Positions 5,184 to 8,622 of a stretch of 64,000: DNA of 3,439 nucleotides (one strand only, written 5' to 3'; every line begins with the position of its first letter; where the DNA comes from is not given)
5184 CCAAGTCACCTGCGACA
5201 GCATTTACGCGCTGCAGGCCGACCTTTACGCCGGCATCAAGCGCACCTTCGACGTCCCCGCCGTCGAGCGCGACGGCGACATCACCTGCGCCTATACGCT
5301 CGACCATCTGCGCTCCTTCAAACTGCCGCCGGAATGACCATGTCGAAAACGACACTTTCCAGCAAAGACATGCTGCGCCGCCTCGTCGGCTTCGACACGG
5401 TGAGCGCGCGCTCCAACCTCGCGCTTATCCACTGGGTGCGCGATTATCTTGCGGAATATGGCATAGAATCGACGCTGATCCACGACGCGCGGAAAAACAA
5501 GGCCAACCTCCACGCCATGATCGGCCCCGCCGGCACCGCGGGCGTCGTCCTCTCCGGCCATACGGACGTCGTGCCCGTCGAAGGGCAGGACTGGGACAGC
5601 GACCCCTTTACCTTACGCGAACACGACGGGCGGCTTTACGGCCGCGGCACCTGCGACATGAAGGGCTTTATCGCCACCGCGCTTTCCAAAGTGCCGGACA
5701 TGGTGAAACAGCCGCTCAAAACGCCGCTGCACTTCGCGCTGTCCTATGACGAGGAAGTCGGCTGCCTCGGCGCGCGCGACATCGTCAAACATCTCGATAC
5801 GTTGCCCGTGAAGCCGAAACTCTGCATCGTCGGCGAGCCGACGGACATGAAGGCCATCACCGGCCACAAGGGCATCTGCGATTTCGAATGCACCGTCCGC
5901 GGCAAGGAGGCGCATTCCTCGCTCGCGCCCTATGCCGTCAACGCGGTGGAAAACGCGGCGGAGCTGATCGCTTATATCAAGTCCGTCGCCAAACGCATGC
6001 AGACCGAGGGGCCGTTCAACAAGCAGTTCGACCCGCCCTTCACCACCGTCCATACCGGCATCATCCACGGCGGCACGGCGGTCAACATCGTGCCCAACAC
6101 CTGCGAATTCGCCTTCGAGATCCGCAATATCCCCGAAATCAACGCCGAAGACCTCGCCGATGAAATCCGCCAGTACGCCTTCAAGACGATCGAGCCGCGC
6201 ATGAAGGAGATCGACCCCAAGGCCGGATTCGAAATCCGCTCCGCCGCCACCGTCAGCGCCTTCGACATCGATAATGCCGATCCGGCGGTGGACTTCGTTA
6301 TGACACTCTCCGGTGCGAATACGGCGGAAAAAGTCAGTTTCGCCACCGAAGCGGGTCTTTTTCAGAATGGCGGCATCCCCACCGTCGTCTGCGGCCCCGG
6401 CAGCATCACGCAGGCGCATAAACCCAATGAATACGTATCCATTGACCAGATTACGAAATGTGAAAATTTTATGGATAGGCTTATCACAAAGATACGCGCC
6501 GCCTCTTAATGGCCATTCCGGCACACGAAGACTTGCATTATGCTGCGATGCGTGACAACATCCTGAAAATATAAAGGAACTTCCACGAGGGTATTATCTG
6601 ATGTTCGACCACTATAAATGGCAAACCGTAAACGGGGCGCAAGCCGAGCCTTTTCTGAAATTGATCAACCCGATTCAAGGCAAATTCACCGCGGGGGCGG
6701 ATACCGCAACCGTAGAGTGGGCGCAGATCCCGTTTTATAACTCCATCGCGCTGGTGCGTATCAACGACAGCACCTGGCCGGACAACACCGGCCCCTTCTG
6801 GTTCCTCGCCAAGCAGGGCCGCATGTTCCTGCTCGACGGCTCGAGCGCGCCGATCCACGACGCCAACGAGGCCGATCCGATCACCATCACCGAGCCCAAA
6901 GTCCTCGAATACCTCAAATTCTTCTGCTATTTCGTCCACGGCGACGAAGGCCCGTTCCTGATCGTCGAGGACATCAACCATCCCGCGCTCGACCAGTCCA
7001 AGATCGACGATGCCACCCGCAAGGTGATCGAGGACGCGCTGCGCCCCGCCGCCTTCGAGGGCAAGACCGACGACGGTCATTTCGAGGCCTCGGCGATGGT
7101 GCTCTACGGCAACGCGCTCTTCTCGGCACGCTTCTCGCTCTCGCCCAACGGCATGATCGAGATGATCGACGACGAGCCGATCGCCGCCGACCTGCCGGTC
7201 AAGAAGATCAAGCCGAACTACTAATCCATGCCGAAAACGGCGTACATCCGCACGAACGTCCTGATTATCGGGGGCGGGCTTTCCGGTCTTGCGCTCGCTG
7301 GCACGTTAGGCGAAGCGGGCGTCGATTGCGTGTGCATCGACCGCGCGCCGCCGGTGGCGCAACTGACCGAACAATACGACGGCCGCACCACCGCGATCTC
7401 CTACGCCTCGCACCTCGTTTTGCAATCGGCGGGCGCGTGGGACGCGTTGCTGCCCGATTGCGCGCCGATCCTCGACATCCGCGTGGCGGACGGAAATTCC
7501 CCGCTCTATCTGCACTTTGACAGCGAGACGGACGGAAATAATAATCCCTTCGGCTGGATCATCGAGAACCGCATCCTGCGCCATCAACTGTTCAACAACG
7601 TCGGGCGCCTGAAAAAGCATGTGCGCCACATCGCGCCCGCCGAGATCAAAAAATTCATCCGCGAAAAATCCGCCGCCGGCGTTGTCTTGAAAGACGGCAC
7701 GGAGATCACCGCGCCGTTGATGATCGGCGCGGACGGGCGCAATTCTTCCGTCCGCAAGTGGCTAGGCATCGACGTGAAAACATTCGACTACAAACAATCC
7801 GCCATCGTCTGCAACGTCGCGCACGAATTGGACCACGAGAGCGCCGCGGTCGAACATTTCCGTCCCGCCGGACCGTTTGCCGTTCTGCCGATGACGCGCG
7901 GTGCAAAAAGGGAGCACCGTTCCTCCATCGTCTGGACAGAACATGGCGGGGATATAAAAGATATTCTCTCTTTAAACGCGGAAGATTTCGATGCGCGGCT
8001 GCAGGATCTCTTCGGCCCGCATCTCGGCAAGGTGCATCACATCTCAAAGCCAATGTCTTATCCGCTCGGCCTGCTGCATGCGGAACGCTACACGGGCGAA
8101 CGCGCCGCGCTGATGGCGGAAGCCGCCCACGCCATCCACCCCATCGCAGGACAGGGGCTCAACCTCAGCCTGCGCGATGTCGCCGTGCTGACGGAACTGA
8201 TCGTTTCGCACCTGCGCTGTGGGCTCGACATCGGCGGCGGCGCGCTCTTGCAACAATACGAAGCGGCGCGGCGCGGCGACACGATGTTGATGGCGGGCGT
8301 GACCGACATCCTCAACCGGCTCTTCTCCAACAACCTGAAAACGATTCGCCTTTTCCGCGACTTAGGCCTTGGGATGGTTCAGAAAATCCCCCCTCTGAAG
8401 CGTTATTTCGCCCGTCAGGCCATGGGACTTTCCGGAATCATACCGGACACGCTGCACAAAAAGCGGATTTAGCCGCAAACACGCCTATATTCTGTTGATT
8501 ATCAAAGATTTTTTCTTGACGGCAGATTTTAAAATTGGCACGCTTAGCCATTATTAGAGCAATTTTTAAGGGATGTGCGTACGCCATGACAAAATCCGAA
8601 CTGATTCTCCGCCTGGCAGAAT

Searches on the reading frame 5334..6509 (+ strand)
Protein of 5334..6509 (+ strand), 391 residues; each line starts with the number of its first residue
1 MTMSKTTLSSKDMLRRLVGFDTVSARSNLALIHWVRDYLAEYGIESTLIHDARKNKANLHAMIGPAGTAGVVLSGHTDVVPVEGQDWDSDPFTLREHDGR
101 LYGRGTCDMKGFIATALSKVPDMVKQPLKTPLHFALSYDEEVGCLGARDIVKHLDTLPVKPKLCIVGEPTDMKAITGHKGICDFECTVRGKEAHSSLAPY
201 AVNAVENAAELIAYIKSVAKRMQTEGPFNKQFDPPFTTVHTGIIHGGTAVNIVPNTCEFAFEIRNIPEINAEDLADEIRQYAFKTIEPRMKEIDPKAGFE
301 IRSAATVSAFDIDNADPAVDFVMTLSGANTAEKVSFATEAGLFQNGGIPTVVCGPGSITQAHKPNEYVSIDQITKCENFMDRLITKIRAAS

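Call 22: search_protein_families(library=pfam, proteins=[window:5334-6509:+], max_evalue=0.001)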
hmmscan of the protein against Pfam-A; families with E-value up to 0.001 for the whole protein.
window:5334-6509:+ (391 aa): 3 families
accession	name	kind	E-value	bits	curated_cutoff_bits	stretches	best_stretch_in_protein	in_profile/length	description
PF01546.33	Peptidase_M20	-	7.3e-35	121.2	24.6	1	73-385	2-205/206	Peptidase family M20/M25/M40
PF07687.19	M20_dimer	-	4e-23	81.8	21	1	176-282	1-99/107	Peptidase dimerisation domain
PF04389.22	Peptidase_M28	-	0.00042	20.5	21.3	1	58-159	1-86/193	Peptidase family M28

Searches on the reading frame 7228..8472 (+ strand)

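Call 22: search_protein_families(library=pfam, proteins=[window:7228-8472:+], max_evalue=0.001)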
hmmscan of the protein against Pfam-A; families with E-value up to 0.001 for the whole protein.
window:7228-8472:+ (414 aa): 5 families
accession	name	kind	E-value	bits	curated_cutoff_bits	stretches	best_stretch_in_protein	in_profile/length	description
PF01494.25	FAD_binding_3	-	1.4e-30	107.1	22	1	8-349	1-339/349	FAD binding domain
PF07992.20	Pyr_redox_2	-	1.8e-05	24.7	26.1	0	10-43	144-177/291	Pyridine nucleotide-disulphide oxidoreductase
PF13450.12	NAD_binding_8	-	0.00013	22.7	21.9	1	13-66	1-54/68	NAD(P)-binding Rossmann-like domain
PF05834.18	Lycopene_cycl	-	0.0002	21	23.4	0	11-43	2-36/380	Lycopene cyclase protein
PF00890.30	FAD_binding_2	-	0.00033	20.4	20.4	1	11-42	2-33/414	FAD binding domain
